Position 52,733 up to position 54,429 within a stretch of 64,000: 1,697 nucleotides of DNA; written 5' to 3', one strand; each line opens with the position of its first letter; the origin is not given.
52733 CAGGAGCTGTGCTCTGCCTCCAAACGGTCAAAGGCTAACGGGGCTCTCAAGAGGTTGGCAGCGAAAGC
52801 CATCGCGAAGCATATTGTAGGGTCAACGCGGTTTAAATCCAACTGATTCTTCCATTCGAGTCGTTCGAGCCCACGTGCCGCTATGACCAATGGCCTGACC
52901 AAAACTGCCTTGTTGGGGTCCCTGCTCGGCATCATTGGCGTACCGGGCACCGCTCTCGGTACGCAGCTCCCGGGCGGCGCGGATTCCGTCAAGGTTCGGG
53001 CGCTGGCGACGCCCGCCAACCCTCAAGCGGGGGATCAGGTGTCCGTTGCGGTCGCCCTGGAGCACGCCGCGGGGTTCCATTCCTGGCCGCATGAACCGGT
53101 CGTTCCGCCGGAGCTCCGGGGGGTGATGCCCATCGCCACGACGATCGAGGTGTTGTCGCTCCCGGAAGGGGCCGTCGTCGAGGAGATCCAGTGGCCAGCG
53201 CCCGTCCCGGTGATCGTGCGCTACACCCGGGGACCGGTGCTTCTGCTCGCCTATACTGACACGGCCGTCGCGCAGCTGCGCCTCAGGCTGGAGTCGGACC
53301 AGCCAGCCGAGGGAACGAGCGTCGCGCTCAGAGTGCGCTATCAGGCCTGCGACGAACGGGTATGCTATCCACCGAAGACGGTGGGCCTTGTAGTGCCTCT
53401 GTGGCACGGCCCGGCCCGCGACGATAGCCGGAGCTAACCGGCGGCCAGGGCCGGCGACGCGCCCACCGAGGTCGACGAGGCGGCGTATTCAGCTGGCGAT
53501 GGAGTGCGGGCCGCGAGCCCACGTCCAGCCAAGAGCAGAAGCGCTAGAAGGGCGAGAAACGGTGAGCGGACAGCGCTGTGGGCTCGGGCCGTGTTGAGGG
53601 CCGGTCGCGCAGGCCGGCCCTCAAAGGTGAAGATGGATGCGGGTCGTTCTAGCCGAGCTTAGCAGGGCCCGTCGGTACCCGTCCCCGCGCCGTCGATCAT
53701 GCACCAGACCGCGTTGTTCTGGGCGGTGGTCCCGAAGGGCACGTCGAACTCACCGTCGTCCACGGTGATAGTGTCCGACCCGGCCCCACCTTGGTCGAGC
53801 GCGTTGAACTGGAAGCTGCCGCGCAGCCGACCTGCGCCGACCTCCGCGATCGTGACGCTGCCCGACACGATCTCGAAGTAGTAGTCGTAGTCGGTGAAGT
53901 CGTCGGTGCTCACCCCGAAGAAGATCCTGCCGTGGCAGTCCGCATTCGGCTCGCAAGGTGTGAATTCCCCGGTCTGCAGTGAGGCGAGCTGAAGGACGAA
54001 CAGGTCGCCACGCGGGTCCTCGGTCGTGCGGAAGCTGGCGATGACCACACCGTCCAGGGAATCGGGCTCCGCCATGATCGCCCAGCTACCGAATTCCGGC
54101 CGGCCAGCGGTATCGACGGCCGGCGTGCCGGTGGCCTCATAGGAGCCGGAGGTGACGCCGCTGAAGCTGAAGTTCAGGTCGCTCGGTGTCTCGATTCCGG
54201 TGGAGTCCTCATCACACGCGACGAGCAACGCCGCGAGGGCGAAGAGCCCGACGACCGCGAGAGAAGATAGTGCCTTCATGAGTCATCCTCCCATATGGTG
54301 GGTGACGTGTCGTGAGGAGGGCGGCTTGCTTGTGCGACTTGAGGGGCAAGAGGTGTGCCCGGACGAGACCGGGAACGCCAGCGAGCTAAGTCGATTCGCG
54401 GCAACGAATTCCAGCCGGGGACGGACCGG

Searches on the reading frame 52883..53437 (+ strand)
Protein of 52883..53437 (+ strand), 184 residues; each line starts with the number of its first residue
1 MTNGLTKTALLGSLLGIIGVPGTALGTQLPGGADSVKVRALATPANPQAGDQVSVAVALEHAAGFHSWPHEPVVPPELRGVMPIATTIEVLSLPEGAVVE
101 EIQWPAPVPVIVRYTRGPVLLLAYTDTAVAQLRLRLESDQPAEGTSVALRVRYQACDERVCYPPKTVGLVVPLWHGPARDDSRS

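Call 58: search_protein_families(library=pfam, proteins=[window:52883-53437:+], max_evalue=0.01)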
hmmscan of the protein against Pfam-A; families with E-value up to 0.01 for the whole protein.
window:52883-53437:+ (184 aa): 1 family
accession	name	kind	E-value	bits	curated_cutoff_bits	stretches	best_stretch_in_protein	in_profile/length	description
PF11412.14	DsbD_N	-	2.9e-08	34.2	25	1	47-166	15-112/119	Thiol:disulfide interchange protein DsbD, N-terminal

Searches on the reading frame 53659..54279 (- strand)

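Call 58: search_protein_families(library=pfam, proteins=[window:53659-54279:-], max_evalue=0.01)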
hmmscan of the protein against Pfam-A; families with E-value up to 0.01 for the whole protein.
window:53659-54279:- (206 aa): 1 family
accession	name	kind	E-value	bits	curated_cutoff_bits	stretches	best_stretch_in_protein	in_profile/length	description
PF19765.4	DUF6252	-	0.0054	17.4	27.2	1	94-178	40-120/124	Family of unknown function (DUF6252)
